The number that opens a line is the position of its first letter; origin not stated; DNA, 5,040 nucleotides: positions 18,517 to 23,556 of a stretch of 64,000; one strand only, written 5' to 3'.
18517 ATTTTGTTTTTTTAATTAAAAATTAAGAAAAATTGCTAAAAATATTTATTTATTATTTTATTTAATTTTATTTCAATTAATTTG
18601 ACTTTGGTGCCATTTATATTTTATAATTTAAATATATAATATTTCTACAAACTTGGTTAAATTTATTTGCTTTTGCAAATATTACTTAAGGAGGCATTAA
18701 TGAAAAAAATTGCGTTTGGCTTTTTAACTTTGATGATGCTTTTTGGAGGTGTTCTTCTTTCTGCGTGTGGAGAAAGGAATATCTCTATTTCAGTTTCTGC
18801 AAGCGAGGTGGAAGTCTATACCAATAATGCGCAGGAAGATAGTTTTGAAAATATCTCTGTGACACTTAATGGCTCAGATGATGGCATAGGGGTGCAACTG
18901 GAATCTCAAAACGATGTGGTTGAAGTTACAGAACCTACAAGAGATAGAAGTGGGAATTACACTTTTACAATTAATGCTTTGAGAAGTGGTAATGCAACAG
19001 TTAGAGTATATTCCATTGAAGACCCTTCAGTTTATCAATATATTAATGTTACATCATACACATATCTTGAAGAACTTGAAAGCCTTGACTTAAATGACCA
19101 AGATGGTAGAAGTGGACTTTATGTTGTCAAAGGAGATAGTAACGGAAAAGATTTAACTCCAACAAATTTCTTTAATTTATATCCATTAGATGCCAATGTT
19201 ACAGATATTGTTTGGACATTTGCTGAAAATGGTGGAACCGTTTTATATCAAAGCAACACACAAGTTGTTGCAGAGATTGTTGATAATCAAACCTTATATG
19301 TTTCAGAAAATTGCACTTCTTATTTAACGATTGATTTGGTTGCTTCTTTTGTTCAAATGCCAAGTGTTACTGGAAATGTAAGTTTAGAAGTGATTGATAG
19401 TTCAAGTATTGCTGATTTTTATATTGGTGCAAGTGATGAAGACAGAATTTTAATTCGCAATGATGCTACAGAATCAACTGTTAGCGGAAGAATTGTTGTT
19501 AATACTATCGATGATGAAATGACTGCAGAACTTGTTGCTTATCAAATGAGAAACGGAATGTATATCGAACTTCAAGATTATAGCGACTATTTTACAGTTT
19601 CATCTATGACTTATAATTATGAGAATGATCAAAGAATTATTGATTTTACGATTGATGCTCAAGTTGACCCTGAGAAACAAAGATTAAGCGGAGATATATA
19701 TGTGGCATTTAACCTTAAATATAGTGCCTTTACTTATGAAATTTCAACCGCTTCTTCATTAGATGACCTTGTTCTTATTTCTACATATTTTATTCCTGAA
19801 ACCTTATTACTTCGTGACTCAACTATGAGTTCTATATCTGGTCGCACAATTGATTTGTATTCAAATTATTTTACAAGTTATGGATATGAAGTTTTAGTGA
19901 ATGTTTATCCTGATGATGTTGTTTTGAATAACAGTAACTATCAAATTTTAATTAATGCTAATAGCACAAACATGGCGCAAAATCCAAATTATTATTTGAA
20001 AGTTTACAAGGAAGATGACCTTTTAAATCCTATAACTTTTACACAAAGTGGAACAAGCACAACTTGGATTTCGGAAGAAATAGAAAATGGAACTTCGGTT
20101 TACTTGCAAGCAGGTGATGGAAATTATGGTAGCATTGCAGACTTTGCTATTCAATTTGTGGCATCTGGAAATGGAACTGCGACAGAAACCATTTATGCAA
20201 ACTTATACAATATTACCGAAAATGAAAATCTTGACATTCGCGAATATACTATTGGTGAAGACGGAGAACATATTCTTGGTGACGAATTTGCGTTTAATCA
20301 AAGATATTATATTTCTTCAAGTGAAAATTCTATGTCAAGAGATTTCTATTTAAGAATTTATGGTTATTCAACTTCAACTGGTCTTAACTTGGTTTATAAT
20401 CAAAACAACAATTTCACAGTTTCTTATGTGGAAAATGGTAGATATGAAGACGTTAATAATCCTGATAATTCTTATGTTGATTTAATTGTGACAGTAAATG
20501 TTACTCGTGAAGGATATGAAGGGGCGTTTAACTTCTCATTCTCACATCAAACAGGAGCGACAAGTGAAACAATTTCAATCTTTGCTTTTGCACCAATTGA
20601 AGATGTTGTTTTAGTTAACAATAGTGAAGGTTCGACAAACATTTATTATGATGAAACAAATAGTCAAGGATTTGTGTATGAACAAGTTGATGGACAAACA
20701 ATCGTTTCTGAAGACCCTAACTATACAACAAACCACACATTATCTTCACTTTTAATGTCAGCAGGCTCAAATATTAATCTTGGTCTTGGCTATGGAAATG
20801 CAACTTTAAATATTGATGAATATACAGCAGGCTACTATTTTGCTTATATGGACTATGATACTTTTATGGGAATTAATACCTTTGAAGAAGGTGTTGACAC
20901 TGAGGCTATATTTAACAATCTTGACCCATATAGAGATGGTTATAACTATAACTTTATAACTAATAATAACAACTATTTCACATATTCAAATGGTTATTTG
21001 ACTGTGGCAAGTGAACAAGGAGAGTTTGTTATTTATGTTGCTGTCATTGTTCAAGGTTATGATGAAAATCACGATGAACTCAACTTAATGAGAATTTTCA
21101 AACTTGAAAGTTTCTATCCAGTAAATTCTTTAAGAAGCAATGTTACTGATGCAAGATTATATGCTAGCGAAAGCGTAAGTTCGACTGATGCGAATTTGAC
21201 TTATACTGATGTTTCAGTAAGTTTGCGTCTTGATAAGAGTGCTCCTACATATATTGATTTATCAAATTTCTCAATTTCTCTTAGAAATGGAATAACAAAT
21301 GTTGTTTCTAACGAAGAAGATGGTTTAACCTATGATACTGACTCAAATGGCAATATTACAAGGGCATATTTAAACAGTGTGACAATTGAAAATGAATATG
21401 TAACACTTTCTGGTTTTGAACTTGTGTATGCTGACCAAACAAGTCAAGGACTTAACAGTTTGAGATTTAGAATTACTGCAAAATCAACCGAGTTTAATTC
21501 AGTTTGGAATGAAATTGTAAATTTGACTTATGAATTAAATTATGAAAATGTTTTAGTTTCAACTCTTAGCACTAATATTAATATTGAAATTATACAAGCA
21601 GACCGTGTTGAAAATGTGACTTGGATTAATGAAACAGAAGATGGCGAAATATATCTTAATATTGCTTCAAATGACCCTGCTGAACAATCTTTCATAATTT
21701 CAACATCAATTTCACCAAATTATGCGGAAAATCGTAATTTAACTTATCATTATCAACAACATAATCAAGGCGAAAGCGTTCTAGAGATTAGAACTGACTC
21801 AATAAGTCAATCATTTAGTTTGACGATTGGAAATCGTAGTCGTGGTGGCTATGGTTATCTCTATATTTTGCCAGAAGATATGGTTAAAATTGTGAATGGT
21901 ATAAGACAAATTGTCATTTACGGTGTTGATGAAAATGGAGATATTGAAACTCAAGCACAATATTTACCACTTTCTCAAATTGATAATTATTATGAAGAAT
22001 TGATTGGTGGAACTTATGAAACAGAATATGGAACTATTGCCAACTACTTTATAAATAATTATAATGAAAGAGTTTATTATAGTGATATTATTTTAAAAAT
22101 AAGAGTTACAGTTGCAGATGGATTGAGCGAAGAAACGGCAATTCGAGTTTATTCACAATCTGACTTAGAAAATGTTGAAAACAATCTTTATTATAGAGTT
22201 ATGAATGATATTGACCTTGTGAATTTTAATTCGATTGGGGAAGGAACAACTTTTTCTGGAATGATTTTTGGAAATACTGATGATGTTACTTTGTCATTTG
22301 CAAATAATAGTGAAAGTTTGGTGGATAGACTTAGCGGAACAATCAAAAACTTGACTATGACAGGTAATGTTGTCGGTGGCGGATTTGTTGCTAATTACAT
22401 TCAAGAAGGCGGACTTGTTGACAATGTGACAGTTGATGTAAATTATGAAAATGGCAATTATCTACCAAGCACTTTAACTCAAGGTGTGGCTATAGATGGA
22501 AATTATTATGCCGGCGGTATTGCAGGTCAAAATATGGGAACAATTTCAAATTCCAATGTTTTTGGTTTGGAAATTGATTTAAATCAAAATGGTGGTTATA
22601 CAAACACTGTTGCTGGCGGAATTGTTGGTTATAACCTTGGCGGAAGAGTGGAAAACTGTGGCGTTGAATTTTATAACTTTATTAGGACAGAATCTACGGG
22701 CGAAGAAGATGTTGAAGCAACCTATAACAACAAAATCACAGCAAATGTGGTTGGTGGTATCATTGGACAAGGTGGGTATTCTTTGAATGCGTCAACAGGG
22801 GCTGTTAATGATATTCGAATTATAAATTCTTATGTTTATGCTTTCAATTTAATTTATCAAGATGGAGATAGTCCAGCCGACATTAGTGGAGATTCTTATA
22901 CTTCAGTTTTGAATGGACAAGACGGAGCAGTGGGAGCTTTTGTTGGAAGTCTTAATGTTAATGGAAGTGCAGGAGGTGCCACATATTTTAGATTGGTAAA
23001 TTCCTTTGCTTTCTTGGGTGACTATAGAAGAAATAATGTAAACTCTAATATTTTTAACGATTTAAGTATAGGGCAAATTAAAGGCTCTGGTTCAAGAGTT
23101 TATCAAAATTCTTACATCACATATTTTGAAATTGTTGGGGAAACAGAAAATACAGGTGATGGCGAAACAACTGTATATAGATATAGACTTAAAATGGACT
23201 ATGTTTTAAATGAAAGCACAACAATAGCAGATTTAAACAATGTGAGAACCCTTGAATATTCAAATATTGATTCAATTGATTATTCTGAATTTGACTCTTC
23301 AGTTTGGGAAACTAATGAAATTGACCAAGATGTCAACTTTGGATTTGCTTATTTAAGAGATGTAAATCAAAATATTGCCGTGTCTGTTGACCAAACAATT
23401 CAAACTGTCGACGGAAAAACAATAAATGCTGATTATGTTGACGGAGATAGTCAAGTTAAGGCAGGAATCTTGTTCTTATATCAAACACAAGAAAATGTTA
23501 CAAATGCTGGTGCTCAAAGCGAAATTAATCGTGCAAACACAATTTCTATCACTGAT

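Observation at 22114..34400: At least six divergent GLUG-motif modules with a recurring head motif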

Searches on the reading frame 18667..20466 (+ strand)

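Call 7: search_protein_families(library=pfam, proteins=[window:18667-20466:+], max_evalue=10)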
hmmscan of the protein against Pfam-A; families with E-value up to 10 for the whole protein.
window:18667-20466:+ (600 aa): 4 families
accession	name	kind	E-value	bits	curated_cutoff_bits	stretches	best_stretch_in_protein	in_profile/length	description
PF22959.3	Ig_NUP210_15th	-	0.0033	17.4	27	1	81-128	57-100/102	NUP210 Ig-like domain 15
PF14545.12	DBB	-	0.064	13.6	22.2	1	71-140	26-93/139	Dof, BCAP, and BANK (DBB) motif,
PF21308.3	C3_CUB2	-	0.096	12.8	26.7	1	62-115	5-55/62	Complement component 3, CUB domain, second segment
PF09394.16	Inhibitor_I42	-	0.38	11.5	27.2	1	72-115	28-72/91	Chagasin family peptidase inhibitor I42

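Call 12: search_protein_families(library=ncbifam, proteins=[window:18667-20466:+], max_evalue=1)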
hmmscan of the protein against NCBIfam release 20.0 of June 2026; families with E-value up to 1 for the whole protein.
window:18667-20466:+ (600 aa): 2 families
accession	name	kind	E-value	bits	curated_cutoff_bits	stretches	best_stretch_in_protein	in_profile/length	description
TIGR00225.1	prc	subfamily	0.0039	16.3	218.6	1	45-92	24-71/335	C-terminal processing peptidase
NF053514.2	JUQZ_fam_ocin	equivalog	0.014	15.7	40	1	12-116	1-93/107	BLB8/JUQZ-1 family protein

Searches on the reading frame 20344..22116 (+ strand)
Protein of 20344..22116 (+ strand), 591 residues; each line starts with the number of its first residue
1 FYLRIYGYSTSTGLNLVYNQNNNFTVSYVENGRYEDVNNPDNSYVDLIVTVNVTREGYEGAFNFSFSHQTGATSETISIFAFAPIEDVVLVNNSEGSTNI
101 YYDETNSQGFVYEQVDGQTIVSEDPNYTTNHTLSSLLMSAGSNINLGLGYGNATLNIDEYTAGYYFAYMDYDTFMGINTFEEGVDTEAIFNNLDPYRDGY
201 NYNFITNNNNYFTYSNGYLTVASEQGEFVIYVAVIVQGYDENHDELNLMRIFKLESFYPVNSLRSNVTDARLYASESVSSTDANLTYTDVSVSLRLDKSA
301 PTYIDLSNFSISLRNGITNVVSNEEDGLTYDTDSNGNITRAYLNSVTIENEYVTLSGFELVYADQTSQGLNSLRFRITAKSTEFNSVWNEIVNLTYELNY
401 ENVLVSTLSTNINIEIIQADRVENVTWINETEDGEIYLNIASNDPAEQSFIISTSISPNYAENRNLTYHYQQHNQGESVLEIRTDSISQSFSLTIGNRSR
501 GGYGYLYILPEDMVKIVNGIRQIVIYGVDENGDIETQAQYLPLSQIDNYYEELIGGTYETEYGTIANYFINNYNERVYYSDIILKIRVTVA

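Call 7: search_protein_families(library=pfam, proteins=[window:20344-22116:+], max_evalue=10)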
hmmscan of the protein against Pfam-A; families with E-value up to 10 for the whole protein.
window:20344-22116:+ (591 aa): 0 families

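Call 12: search_protein_families(library=ncbifam, proteins=[window:20344-22116:+], max_evalue=1)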
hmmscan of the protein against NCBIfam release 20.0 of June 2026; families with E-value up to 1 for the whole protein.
window:20344-22116:+ (591 aa): 0 families

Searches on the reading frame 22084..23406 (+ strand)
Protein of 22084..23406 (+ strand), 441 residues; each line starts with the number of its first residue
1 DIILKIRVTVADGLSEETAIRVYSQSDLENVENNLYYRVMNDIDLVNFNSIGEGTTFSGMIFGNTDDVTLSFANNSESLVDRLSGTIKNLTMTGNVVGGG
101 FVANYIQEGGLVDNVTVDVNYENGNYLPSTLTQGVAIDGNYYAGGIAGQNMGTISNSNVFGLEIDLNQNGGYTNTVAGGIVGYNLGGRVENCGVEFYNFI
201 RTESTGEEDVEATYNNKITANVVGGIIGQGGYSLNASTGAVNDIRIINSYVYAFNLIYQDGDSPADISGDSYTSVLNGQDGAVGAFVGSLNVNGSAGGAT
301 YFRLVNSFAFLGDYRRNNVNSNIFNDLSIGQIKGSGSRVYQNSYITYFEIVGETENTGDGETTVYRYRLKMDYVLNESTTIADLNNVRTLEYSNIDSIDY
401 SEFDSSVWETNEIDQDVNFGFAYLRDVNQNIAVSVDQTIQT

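Call 6: search_protein_families(library=pfam, proteins=[window:22084-23406:+], max_evalue=10)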
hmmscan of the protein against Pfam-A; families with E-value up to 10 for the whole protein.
window:22084-23406:+ (441 aa): 1 family
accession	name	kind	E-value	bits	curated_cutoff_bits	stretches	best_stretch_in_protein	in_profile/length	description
PF07581.17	Glug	-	5.6e-05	23.7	20.5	2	174-194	2-23/28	The GLUG motif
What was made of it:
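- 22114..23430 (+): Module 1 (aa 1150-1588): head aa 1154-1256, three strict GLUG turns (aa 1283, 1317, 1363), tail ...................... Pfam GLUG 23.7 bits, above the 20.5 cutoff (call 6).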

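Call 12: search_protein_families(library=ncbifam, proteins=[window:22084-23406:+], max_evalue=1)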
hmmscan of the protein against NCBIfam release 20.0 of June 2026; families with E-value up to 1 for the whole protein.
window:22084-23406:+ (441 aa): 1 family
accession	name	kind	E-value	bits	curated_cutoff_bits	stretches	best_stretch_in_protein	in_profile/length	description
NF006745.0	PRK09270.1-4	equivalog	0.041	12.7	228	1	11-46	199-234/246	nucleoside/nucleotide kinase family protein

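Call 56: find_homologous_proteins(query=window:22114-23406:+, max_evalue=0.001)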
Query window:22114-23406:+: 8000 candidates shared short words with the query, none scored E <= 0.001.

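Call 71: predict_structure(alignment_id=A4)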
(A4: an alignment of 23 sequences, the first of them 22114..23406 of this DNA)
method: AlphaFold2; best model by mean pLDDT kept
length: 431 residues; sequences in the alignment: 23
mean_pLDDT: 86.2   pTM: 0.90
mean pLDDT of the five models: 86.2, 85.3, 84.8, 83.7, 82.4
residues with pLDDT >= 90: 240; 70-90: 127; 50-70: 44; < 50: 20
segments of 3 or more residues with pLDDT < 50: 253-255, 258-262, 307-314
pLDDT, mean of each block of 10 residues (from residue 1): 92 97 97 97 94 95 96 98 97 97 97 89 92 98 98 81 89 97 92 83 86 95 87 95 69 47 70 88 73 94 57 60 83 88 80 77 83 72 89 94 88 91 64 43
secondary structure, 60 per line:
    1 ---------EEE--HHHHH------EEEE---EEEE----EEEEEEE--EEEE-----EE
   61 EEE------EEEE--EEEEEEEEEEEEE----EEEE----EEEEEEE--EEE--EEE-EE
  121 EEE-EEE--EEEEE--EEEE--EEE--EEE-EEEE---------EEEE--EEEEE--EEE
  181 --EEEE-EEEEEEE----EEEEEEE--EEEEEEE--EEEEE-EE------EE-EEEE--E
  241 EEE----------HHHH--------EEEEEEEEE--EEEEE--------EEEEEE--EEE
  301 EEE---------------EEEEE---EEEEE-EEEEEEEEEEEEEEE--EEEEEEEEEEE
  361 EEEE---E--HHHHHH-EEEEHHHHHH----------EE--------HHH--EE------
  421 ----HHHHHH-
elements in order: E10-12 H15-19 E26-29 E33-36 E41-47 E50-53 E59-63 E70-73 E76-88 E93-96 E101-107 E110-112 E115-117 E119-123 E125-127 E130-134 E137-140 E143-145 E148-150 E152-155 E165-168 E171-175 E178-180 E183-186 E188-194 E199-205 E208-214 E217-221 E234-237 E240-243 H254-257 E266-274 E277-281 E290-295 E298-303 E319-323 E327-331 E333-347 E350-364 H371-376 E378-381 H382-387 H425-430
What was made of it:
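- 22114..23430 (+): AF2 pLDDT 86.2, pTM 0.90, beta-helix (call 71).
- The AF2 model of m1 has pLDDT 86.2 and pTM 0.90 and is all short strands (call 71). The structure model is confident (call 71).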

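Call 74: fold_search(model_id=the predicted structure, library=pdb)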
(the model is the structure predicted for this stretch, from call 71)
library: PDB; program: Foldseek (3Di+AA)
matches with E <= 10: 204; with E <= 0.001: 1
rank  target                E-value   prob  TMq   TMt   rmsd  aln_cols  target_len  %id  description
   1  3n6z                  2.9e-04  1.00  0.41  0.51   7.3       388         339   17  Crystal structure of a putative immunoglobulin A1 protease (BACOVA_03286) from Bacteroides ovatus at 1.30 A resolution (released 2010-07-21)
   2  7uvl_P                1.2e-03  1.00  0.40  0.15   9.2       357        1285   18  IgA1 Protease with IgA1 substrate (released 2022-11-23)
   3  7xz9_A                4.4e-03  0.98  0.29  0.29  11.0       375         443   12  Mutant (E236A) of the N-terminal domain of fucoidan lyase FdlA (released 2022-09-28)
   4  7jgj_A                4.5e-02  1.00  0.42  0.15   8.1       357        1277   17  IgA1 Protease in complex with neutralizing mAb (released 2020-12-09)
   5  6f7k_A                5.8e-02  0.12  0.16  0.14  19.4       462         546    9  Crystal structure of Dettilon tailspike protein (gp208) (released 2018-12-19)
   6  6f7k_B                7.1e-02  0.18  0.19  0.16  16.9       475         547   11  Crystal structure of Dettilon tailspike protein (gp208) (released 2018-12-19)
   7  7uvk                  3.0e-01  0.75  0.35  0.13  13.1       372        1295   17  G. haemolysans IgA1 protease (released 2022-11-23)
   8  2pyh_B                3.0e-01  0.16  0.21  0.23  16.1       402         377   12  Azotobacter vinelandii Mannuronan C-5 epimerase AlgE4 A-module complexed with mannuronan trisaccharide (released 2008-05-27)
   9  4mr0_B                6.6e-01  0.04  0.16  0.15  18.6       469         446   11  Crystal structure of PfbA, a surface adhesin of Streptococcus pneumoniae (released 2014-02-05)
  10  5tse_C                8.0e-01  0.04  0.05  0.13  13.8        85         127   10  2.35 Angstrom Crystal Structure Minor Lipoprotein from Acinetobacter baumannii. (released 2016-11-09)
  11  3jur_D                8.8e-01  0.07  0.21  0.21  14.0       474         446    7  The crystal structure of a hyperthermoactive Exopolygalacturonase from Thermotoga maritima (released 2009-11-17)
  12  7koh_A                8.8e-01  0.01  0.09  0.07  24.4       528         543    9  Crystal structure of antigen 43 from Escherichia coli EDL933 (released 2022-03-09)
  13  8gja_D                9.3e-01  0.14  0.07  0.09  11.9        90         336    9  RAD51C-XRCC3 structure (released 2023-08-16)
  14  2x3h_A                9.3e-01  0.03  0.14  0.13  22.0       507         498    9  COLIPHAGE K5A LYASE (released 2010-06-02)
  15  2xt4_B                1.2e+00  0.03  0.12  0.19  12.7       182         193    9  Structure of the pentapeptide repeat protein AlbG, a resistance factor for the topoisomerase poison albicidin. (released 2010-10-13)
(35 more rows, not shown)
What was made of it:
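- On GLUG-type beta-helix domain (IgA1-protease NTD / 3N6Z type; Pfam Peptidase_M26_N C-terminal part + GLUG): The top Foldseek hits are 3n6z, 7uvl_P and 7jgj_A at prob 1.00 (calls 71, 74).
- On Pectate-lyase-like enzymatic beta-helices (PL/GH28 type): Structural matches are weak (TM 0.3 or less) (call 74).
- Foldseek finds 3n6z, 7uvl_P and 7jgj_A at prob 1.00 (call 74). Foldseek TM-scores are moderate (0.4-0.5), and enzymatic beta-helices also appear among the matches (call 74). The Foldseek matches of module 1 include the fucoidan lyase FdlA (prob 0.98), phage tailspike depolymerases, the AlgE4 epimerase and alginate lyases (call 74). The enzymatic matches have TM of 0.3 or less and mostly E above 0.01 (call 74).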
